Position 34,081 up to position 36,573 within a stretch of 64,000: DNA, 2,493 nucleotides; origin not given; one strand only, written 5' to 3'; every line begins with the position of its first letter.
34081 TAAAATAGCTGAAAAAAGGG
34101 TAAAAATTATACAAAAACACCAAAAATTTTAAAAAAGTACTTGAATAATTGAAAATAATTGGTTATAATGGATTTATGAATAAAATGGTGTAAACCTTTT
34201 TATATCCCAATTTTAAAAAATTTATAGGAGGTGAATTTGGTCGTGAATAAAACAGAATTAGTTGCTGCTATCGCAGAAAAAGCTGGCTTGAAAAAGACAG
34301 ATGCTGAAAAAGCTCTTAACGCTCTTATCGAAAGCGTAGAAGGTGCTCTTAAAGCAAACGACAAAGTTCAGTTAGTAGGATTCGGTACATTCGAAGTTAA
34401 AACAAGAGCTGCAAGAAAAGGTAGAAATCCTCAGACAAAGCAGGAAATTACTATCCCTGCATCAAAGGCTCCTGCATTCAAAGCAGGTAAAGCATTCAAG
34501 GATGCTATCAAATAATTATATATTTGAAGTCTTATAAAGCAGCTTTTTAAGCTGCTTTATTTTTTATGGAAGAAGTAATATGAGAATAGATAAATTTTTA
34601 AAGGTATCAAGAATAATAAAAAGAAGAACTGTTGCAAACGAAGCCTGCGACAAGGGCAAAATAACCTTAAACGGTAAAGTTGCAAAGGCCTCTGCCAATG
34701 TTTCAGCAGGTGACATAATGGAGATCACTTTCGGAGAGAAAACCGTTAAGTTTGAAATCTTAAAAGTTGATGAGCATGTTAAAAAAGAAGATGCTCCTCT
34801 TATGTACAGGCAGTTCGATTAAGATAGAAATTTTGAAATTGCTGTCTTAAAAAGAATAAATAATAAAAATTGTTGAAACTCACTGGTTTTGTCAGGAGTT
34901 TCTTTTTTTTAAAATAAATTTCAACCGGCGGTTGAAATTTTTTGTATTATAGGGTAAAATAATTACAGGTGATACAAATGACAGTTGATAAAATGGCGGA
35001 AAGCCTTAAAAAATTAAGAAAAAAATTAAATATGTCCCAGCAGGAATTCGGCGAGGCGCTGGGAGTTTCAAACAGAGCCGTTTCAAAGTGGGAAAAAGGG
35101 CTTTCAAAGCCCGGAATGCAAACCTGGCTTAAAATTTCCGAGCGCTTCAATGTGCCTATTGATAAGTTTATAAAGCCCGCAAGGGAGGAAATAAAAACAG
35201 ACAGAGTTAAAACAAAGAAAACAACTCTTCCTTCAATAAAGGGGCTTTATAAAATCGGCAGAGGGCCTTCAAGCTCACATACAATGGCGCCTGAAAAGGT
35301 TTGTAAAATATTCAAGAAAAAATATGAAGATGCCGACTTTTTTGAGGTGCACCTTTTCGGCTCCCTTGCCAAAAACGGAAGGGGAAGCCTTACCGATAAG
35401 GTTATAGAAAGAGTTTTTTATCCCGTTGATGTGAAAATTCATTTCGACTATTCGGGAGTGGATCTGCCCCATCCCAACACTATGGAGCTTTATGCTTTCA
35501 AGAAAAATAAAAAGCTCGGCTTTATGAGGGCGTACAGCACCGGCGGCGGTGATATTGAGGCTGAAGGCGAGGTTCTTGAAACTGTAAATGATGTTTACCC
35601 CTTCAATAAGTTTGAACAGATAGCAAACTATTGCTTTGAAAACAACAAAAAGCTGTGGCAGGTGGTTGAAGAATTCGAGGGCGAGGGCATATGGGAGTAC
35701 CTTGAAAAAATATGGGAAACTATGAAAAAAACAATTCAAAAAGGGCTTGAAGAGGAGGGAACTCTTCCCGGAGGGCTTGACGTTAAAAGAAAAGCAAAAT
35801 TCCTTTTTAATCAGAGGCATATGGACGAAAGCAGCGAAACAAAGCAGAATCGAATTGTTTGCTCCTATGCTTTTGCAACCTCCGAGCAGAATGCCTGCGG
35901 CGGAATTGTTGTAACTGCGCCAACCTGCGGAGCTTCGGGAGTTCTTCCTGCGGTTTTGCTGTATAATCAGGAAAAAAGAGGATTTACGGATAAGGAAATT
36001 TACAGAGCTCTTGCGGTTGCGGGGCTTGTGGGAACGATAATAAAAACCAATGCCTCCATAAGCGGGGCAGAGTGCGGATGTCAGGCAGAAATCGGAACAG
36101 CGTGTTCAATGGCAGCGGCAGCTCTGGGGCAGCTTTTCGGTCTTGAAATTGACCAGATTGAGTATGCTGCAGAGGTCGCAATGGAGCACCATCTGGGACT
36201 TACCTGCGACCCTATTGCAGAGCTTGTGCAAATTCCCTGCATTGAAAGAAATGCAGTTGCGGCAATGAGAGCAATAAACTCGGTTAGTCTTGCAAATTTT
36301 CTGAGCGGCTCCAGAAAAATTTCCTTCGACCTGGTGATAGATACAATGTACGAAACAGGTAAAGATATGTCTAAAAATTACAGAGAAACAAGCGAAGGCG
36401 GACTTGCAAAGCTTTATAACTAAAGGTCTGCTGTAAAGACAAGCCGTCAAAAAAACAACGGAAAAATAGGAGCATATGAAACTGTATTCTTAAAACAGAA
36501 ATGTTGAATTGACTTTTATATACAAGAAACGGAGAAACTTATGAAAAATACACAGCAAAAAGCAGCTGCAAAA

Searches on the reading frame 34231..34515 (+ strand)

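Call 5: search_protein_families(library=pfam, proteins=[window:34231-34515:+], max_evalue=0.01)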
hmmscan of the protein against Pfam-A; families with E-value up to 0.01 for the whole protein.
window:34231-34515:+ (94 aa): 4 families
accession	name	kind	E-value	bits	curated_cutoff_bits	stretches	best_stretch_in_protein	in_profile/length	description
PF00216.26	Bac_DNA_binding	-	2.5e-34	117.8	22.4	1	5-94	1-90/90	Bacterial DNA-binding protein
PF18291.6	HU-HIG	-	1.5e-06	28.7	26.2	1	5-93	32-118/125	HU domain fused to wHTH, Ig, or Glycine-rich motif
PF18175.6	HU-CCDC81_bac_2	-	0.0013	19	35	1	10-57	3-50/70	CCDC81-like prokaryotic HU domain 2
PF18289.6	HU-CCDC81_euk_2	-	0.0081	16.6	26.1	0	12-60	8-58/75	CCDC81 eukaryotic HU domain 2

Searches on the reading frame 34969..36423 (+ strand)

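Call 5: search_protein_families(library=pfam, proteins=[window:34969-36423:+], max_evalue=0.01)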
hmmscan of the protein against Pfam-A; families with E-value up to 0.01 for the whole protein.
window:34969-36423:+ (484 aa): 9 families
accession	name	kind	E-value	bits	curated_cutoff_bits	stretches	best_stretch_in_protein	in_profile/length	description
PF03313.21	SDH_alpha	-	1.9e-80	270.7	26.4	1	233-480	21-260/260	Serine dehydratase alpha chain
PF01381.28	HTH_3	-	3e-17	62.8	23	1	13-67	1-55/55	Helix-turn-helix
PF03315.21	SDH_beta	-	1.7e-16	61.4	26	2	89-145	1-63/155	Serine dehydratase beta chain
PF12844.13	HTH_19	-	3.6e-08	33.6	30.2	1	11-69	2-60/64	Helix-turn-helix domain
PF13560.12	HTH_31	-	1.9e-05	25.3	27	1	10-63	3-57/64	Helix-turn-helix domain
PF22495.2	HTH_92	-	0.00026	20.7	27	1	15-46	2-33/45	RsaL-like HTH domain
PF15731.11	MqsA_antitoxin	-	0.00028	21.5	30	1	10-51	71-112/131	Antitoxin component of bacterial toxin-antitoxin system, MqsA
PF03972.19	MmgE_PrpD_N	-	0.00055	19.7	32.1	1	318-443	94-215/244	MmgE/PrpD N-terminal domain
PF00157.23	Pou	-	0.0038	17.6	27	0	6-35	6-35/72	Pou domain - N-terminal to homeobox domain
